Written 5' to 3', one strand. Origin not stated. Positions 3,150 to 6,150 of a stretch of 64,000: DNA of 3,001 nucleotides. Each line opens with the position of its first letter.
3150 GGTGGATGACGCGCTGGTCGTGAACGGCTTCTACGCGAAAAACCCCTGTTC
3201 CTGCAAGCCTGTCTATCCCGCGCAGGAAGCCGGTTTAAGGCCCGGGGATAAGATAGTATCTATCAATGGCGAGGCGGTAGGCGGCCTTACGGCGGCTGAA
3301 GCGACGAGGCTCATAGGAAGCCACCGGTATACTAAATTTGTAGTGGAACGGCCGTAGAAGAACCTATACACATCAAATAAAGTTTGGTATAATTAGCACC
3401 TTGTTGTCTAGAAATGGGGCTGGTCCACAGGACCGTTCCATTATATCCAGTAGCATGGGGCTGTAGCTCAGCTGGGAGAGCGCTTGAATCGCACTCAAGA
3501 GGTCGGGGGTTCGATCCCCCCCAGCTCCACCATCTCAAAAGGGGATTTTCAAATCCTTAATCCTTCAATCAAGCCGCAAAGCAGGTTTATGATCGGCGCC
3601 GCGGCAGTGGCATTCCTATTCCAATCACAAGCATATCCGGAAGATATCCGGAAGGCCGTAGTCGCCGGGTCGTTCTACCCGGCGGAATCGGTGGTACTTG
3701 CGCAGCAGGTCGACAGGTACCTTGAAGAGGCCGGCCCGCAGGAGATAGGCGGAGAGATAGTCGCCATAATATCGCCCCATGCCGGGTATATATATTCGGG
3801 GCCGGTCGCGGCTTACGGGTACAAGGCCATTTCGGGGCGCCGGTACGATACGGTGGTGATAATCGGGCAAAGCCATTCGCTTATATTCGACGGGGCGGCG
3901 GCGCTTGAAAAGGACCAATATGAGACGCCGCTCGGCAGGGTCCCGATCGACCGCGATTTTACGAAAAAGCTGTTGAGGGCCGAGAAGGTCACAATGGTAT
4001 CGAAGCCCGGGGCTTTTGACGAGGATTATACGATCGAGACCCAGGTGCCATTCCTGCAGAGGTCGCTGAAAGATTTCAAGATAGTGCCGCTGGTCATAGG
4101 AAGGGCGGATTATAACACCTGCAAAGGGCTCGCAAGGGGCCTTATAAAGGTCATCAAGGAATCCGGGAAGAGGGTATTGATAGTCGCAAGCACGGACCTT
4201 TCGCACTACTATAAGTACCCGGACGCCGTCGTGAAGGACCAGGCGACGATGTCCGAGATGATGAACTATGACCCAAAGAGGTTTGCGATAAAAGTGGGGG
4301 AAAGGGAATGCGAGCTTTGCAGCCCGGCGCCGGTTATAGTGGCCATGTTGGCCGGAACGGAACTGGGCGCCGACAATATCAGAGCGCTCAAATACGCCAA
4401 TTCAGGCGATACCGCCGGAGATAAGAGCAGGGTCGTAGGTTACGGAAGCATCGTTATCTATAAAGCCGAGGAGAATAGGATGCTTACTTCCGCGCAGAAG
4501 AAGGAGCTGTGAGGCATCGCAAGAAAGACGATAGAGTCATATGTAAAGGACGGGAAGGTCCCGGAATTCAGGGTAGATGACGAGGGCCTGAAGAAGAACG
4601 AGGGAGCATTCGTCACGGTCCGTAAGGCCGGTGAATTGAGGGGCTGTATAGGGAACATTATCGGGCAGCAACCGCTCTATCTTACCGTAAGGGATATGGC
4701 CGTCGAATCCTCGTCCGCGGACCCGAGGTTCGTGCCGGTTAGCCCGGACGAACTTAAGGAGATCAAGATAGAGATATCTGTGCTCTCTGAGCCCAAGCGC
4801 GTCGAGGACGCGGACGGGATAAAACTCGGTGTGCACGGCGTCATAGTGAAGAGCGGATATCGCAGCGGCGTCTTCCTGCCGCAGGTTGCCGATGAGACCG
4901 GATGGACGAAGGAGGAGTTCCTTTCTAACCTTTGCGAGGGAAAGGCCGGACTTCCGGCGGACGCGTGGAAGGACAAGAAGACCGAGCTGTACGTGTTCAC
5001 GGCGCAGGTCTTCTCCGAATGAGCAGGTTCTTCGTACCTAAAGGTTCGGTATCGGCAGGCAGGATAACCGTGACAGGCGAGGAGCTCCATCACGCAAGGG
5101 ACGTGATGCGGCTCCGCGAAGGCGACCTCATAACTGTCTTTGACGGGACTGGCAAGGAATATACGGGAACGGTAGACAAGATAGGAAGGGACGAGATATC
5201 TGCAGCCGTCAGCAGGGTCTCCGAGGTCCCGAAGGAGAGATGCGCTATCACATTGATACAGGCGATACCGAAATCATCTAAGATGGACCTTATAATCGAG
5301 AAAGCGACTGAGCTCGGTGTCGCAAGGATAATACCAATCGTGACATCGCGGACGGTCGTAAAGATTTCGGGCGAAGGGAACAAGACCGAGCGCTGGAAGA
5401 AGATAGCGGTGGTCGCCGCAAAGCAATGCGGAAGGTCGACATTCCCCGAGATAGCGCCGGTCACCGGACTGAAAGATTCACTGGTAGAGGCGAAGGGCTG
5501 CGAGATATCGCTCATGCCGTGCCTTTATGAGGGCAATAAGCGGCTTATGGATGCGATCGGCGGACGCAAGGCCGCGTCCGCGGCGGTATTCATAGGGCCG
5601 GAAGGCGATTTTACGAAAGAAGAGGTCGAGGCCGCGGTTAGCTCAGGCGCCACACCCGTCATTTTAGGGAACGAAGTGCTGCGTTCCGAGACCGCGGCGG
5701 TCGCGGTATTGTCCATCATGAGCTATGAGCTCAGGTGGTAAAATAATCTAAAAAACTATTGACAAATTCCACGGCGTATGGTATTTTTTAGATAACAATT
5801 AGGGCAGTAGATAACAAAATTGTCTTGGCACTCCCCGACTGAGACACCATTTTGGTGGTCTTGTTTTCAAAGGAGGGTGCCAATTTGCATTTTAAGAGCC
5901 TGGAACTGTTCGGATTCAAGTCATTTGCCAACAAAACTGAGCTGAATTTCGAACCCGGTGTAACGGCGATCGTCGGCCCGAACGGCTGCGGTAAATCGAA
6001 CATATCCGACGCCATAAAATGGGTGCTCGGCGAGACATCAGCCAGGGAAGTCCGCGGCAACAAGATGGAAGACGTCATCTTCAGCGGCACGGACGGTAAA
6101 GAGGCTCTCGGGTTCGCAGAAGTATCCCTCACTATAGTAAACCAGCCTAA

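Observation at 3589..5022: MEMO1-like and AMMECR1-like genes in one reading frame, joined across an in-frame TGA, with no radical SAM partner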

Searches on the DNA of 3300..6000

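Call 28: search_rna_families(source=window, start=3300, end=6000, threshold=evalue, max_evalue=1)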
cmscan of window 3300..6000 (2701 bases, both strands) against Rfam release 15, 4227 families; matches with E-value up to 1: 3.
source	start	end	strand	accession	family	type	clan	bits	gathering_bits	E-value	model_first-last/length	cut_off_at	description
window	3457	3529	+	RF00005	tRNA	Gene; tRNA;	CL00001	65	29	3.2e-13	1-71/71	no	tRNA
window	3457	3530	-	RF04354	Plastid-ycf2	Cis-reg;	-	21.3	65.7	0.36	1-75/75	no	Plastid-ycf2 5UTR RNA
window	3505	3804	+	RF04321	tmRNA_permuted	Gene;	-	20.5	47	0.19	36-93/213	no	permuted transfer-messenger RNA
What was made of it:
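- On Selenoprotein gene (Sec-UGA recoding): There is no Rfam hit (call 28).
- Rfam finds nothing there (call 28).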

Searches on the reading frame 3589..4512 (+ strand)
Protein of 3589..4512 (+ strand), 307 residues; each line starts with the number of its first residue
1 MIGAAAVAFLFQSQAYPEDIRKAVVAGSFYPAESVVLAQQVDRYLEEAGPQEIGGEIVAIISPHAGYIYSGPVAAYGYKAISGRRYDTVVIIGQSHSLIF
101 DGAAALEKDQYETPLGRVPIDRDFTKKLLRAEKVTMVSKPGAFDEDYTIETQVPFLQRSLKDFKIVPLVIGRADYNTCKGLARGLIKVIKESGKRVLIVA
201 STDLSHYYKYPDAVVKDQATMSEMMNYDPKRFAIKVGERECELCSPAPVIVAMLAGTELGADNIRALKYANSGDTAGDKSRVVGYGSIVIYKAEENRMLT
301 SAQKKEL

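Call 5: search_protein_families(library=ncbifam, proteins=[window:3589-4509:+], max_evalue=0.01)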
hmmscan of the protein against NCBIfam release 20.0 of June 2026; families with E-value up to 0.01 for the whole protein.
seq(307 aa): 3 families
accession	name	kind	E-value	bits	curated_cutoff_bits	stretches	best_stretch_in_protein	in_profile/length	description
TIGR04336.1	AmmeMemoSam_B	hypoth_equivalog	4.1e-80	268.9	26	1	21-290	1-270/270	AmmeMemoRadiSam system protein B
NF001987.0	PRK00782.1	equivalog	1e-64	218.3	295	1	20-291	2-266/267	MEMO1 family protein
NF009908.0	PRK13370.1-2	equivalog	0.0015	18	467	1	103-212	69-185/314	3-carboxyethylcatechol 2,3-dioxygenase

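Call 6: search_protein_families(library=pfam, proteins=[window:3589-4509:+], max_evalue=0.01)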
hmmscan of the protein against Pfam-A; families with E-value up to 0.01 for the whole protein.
seq(307 aa): 1 family
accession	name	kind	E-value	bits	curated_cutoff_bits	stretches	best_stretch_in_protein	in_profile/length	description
PF01875.22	Memo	-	2.2e-61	207.9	27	1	23-289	2-269/269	Memo-like protein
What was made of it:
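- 3589..4509 (+): 5' part of the fused B-A gene. It holds a short hydrophobic N-terminus, the Memo/AmmeMemoRadiSam-B domain (about 3649-4458), a linker, and the first 10 codons of the AMMECR1/A domain (4480-4509). TIGR04336 4e-80 and PF01875 2e-61 (calls 5, 6).
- On AmmeMemoRadiSam system protein B (TIGR04336 / Pfam Memo): PF01875 207.9 bits (cutoff 27) (calls 5, 6).
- Closest known: AmmeMemoRadiSam system proteins B. Same: Both domains score far above the curated cutoffs (calls 5, 6).
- Checked: The A profile begins at residue 9 of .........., so the TGA lies at about profile position 4, inside the domain (calls 5, 6).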

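Call 13: find_encoding_contigs(protein=window:3589-4512:+, flank=10000, max_places=10)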
Protein window:3589-4512:+ (307 aa): no gene with exactly this product is on record in the collection.

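Call 17: list_cluster_members(proteins=[P0001, window:3589-4509:+, window:4636-5019:+, window:5019-5738:+])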
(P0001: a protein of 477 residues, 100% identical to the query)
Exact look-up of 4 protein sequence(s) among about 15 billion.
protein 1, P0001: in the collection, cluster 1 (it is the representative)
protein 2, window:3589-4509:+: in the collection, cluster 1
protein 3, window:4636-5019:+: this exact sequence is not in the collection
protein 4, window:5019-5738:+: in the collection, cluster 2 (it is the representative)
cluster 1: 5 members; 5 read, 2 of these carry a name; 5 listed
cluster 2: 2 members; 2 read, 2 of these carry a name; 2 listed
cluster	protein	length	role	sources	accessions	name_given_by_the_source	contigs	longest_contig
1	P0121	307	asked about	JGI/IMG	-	-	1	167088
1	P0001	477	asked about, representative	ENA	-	-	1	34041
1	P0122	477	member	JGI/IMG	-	AmmeMemoRadiSam system protein B/AmmeMemoRadiSam system protein A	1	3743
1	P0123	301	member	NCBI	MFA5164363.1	MAG: AmmeMemoRadiSam system protein B [Candidatus Omnitrophota bacterium]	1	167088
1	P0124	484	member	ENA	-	-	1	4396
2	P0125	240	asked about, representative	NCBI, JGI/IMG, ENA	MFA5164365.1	MAG: 16S rRNA (uracil(1498)-N(3))-methyltransferase [Candidatus Omnitrophota bacterium]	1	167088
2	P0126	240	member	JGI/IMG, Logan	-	16S rRNA (uracil1498-N3)-methyltransferase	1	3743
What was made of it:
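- Checked: The stop is in the deposited records: the exact 307-aa truncated product is in JGI/IMG, and a 301-aa version is NCBI MFA5164363.1, both on a 167,088-bp contig (call 17).
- The JGI and NCBI records that carry the stop are the same 167-kb contig (call 17).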

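Call 18: find_encoding_contigs(protein=P0122, flank=10000)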
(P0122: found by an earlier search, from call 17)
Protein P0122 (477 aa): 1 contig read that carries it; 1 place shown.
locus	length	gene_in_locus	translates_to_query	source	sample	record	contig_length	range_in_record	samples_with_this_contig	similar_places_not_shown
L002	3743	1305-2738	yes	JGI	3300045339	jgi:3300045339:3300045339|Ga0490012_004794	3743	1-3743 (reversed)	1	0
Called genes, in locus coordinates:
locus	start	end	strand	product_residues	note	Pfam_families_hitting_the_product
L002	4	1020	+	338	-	PF13181:TPR_8 (faint), PF13414:TPR_11 (faint), PF17820:PDZ_6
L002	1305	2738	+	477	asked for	PF01875:Memo, PF01871:AMMECR1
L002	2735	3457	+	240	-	PF20260:PUA_4, PF04452:Methyltrans_RNA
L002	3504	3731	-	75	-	-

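Call 19: find_encoding_contigs(protein=P0124, flank=10000)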
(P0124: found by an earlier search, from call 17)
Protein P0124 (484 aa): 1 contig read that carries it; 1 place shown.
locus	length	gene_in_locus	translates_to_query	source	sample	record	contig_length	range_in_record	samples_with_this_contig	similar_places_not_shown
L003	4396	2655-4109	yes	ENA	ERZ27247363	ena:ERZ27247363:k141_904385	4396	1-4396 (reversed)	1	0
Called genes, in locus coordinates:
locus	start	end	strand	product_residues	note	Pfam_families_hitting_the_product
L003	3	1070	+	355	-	?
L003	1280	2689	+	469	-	PF02310:B12-binding, PF04055:Radical_SAM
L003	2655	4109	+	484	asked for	PF01875:Memo, PF01871:AMMECR1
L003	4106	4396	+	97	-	?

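Call 20: find_encoding_contigs(protein=P0121, flank=10000)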
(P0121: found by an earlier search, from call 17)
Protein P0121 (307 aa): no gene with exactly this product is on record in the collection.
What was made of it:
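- Tried and rejected: The 307-aa product is listed in the protein collection, but its contig could not be retrieved (calls 13, 17, 20).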

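Call 30: search_protein_families(library=ncbifam, proteins=[L003:1280-2689:+], max_evalue=0.001)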
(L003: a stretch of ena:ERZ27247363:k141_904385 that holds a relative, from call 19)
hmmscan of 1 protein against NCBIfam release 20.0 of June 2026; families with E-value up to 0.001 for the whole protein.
L003:1280-2689:+ (469 aa): 36 families (the best 25 are shown)
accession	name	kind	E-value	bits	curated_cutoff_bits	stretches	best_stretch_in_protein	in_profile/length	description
TIGR03471.1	HpnJ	equivalog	3.1e-76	257.2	577.6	1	23-462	31-463/472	hopanoid biosynthesis associated radical SAM protein HpnJ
TIGR02026.1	BchE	equivalog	7.5e-69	232.9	481.35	1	22-450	18-444/497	magnesium-protoporphyrin IX monomethyl ester anaerobic oxidative cyclase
NF050148.1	rSAM_ApyD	equivalog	9.9e-59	199.3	750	1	21-389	20-395/645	RiPP biosynthesis radical SAM protein ApyD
TIGR04479.1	bcpD_PhpK_rSAM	subfamily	4.3e-50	170.5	600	1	27-363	73-407/504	PhpK family radical SAM P-methyltransferase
TIGR04072.2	rSAM_ladder_B12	equivalog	2.6e-46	158.2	360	1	26-398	18-383/443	lipid biosynthesis B12-binding/radical SAM protein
NF038361.1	rSAM_Sden_1168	equivalog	6.5e-46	157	575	1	23-430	82-513/560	Sden_1168 family B12-binding radical SAM P-methyltransferase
TIGR04367.1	HpnR_B12_rSAM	equivalog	4.1e-38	131.1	650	1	1-390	1-376/490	hopanoid C-3 methylase HpnR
TIGR03975.1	rSAM_ocin_1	subfamily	8e-36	123.7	281.85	1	50-358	112-423/606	RiPP maturation radical SAM C-methyltransferase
TIGR04385.1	B12_rSAM_cofa1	equivalog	1.4e-35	123.4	450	1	26-362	20-361/438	B12 lower ligand biosynthesis radical SAM protein BzaD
TIGR04014.1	B12_SAM_MJ_0865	equivalog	1.4e-35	122.9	360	1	74-386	46-357/434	methyl-coenzyme M reductase glutamine C-methyltransferase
TIGR04013.1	B12_SAM_MJ_1487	hypoth_equivalog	2e-35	122.4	251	1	48-383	24-353/382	TIGR04013 family B12-binding domain/radical SAM domain-containing protein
NF033070.1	rSAM_AprD4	equivalog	3e-34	118.7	500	1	141-427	144-426/456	AprD4 family radical SAM diol-dehydratase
TIGR04295.1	B12_rSAM_oligo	hypoth_equivalog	1.7e-28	99.5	400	1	26-333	25-332/422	TIGR04295 family B12-binding domain-containing radical SAM protein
TIGR04190.1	B12_SAM_Ta0216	equivalog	1.7e-22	79.8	500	1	26-369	37-398/554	TIGR04190 family B12-binding domain/radical SAM domain protein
TIGR04428.1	B12_rSAM_trp_MT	equivalog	3.5e-19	68.6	500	1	28-381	18-415/558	tryptophan 2-C-methyltransferase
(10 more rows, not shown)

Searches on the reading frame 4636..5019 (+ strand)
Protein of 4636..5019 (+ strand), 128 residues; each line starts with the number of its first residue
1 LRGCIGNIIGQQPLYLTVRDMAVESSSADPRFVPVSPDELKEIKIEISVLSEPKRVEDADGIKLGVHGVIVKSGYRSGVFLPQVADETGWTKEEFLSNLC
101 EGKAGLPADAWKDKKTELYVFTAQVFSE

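Call 30: search_protein_families(library=ncbifam, proteins=[L003:1280-2689:+], max_evalue=0.001)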
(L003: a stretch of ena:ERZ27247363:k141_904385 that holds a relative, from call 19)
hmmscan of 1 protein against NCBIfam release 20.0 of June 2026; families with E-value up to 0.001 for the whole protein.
L003:1280-2689:+ (469 aa): 36 families (the best 25 are shown)
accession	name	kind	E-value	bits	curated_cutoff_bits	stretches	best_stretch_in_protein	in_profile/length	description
TIGR03471.1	HpnJ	equivalog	3.1e-76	257.2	577.6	1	23-462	31-463/472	hopanoid biosynthesis associated radical SAM protein HpnJ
TIGR02026.1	BchE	equivalog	7.5e-69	232.9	481.35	1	22-450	18-444/497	magnesium-protoporphyrin IX monomethyl ester anaerobic oxidative cyclase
NF050148.1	rSAM_ApyD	equivalog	9.9e-59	199.3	750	1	21-389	20-395/645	RiPP biosynthesis radical SAM protein ApyD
TIGR04479.1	bcpD_PhpK_rSAM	subfamily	4.3e-50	170.5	600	1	27-363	73-407/504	PhpK family radical SAM P-methyltransferase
TIGR04072.2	rSAM_ladder_B12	equivalog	2.6e-46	158.2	360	1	26-398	18-383/443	lipid biosynthesis B12-binding/radical SAM protein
NF038361.1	rSAM_Sden_1168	equivalog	6.5e-46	157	575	1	23-430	82-513/560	Sden_1168 family B12-binding radical SAM P-methyltransferase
TIGR04367.1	HpnR_B12_rSAM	equivalog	4.1e-38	131.1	650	1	1-390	1-376/490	hopanoid C-3 methylase HpnR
TIGR03975.1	rSAM_ocin_1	subfamily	8e-36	123.7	281.85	1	50-358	112-423/606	RiPP maturation radical SAM C-methyltransferase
TIGR04385.1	B12_rSAM_cofa1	equivalog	1.4e-35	123.4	450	1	26-362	20-361/438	B12 lower ligand biosynthesis radical SAM protein BzaD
TIGR04014.1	B12_SAM_MJ_0865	equivalog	1.4e-35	122.9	360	1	74-386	46-357/434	methyl-coenzyme M reductase glutamine C-methyltransferase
TIGR04013.1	B12_SAM_MJ_1487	hypoth_equivalog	2e-35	122.4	251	1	48-383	24-353/382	TIGR04013 family B12-binding domain/radical SAM domain-containing protein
NF033070.1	rSAM_AprD4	equivalog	3e-34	118.7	500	1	141-427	144-426/456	AprD4 family radical SAM diol-dehydratase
TIGR04295.1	B12_rSAM_oligo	hypoth_equivalog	1.7e-28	99.5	400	1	26-333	25-332/422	TIGR04295 family B12-binding domain-containing radical SAM protein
TIGR04190.1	B12_SAM_Ta0216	equivalog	1.7e-22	79.8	500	1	26-369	37-398/554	TIGR04190 family B12-binding domain/radical SAM domain protein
TIGR04428.1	B12_rSAM_trp_MT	equivalog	3.5e-19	68.6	500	1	28-381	18-415/558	tryptophan 2-C-methyltransferase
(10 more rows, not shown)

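Call 46: list_cluster_members(proteins=[window:4636-5019:+, P0123])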
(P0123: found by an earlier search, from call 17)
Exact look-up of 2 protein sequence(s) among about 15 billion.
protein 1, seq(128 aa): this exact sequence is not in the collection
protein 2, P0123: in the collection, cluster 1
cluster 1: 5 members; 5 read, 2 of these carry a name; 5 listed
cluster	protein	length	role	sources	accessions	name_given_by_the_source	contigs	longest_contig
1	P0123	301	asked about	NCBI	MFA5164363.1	MAG: AmmeMemoRadiSam system protein B [Candidatus Omnitrophota bacterium]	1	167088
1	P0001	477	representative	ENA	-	-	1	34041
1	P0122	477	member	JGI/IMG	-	AmmeMemoRadiSam system protein B/AmmeMemoRadiSam system protein A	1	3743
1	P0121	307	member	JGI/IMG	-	-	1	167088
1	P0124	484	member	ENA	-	-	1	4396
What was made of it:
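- The 128-aa product is not on record in the protein collection (calls 17, 46).
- Tried and rejected: The 128-aa fragment starting at TTG 4636 is not on record (calls 17, 46).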
